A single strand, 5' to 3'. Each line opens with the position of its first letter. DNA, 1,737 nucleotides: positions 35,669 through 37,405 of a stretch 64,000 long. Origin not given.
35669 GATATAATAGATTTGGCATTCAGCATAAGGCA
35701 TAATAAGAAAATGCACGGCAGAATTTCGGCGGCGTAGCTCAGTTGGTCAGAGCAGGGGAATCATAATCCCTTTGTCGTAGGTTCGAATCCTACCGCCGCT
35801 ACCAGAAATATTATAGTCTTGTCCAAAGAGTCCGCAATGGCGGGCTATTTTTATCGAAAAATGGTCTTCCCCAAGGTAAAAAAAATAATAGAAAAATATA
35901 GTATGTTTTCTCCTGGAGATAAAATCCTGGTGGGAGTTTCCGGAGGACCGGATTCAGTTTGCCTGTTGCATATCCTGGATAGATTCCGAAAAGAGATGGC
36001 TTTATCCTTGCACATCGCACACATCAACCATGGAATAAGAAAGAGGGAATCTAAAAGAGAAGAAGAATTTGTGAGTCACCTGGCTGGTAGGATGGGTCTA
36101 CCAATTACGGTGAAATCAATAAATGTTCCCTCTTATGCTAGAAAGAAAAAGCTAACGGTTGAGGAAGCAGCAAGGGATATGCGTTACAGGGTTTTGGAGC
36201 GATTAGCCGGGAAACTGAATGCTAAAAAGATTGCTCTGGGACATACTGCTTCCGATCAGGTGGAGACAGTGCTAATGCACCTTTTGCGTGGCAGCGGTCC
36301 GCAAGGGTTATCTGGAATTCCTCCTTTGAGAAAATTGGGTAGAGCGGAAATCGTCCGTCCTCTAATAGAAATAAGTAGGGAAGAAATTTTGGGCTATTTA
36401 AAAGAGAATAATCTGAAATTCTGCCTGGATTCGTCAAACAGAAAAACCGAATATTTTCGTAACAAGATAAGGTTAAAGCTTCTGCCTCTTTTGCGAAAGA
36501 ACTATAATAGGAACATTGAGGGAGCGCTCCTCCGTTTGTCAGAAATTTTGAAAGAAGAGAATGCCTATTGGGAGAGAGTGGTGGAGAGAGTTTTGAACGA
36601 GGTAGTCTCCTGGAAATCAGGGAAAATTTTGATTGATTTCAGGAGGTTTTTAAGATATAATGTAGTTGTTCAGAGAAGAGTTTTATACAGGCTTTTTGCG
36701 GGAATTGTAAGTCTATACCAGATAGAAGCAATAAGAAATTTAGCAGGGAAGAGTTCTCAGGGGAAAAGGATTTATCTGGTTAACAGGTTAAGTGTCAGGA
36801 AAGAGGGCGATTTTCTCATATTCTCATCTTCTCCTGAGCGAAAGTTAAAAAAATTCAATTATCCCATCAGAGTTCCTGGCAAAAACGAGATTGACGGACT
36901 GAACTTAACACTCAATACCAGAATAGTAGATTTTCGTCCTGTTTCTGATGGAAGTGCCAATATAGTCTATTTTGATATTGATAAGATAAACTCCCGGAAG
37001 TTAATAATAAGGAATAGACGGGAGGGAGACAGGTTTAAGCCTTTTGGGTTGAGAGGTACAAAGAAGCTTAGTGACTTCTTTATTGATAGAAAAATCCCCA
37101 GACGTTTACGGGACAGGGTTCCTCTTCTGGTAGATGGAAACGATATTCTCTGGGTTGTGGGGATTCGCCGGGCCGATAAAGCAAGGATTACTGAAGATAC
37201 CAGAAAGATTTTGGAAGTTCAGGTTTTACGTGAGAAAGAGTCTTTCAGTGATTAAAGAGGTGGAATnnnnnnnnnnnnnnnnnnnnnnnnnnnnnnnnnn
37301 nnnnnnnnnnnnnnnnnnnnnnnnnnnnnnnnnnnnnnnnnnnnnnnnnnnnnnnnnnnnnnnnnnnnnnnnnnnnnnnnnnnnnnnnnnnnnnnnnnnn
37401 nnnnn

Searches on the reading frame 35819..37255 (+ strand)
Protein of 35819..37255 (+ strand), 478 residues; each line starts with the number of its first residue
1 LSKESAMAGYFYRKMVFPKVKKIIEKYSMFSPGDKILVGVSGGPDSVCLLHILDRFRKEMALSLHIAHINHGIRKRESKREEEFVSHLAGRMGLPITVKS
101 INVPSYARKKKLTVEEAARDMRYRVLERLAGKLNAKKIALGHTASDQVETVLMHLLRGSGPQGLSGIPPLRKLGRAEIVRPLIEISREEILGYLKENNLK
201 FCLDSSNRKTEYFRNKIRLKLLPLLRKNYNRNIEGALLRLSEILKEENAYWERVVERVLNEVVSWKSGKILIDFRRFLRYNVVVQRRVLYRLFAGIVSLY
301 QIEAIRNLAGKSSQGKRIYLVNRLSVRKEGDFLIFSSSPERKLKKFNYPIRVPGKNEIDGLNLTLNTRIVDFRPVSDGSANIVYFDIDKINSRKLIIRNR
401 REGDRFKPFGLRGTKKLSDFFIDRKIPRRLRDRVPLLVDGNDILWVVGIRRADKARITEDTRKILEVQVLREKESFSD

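Call 31: search_protein_families(library=pfam, proteins=[window:35819-37255:+], max_evalue=0.001)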
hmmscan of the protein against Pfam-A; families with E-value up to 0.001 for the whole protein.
window:35819-37255:+ (478 aa): 4 families
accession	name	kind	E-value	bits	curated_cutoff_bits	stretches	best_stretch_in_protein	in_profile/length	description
PF01171.26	ATP_bind_3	-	5.7e-57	192.8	27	1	35-218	1-180/182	PP-loop family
PF11734.13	TilS_C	-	1.4e-19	69.7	22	1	395-462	1-68/74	TilS substrate C-terminal domain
PF03483.22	B3_4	-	5.4e-05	23.3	29.3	1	384-465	55-121/174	B3/4 domain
PF22132.1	TilS-like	-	0.00018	21.3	30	1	282-335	17-66/66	TilS-like substrate binding domain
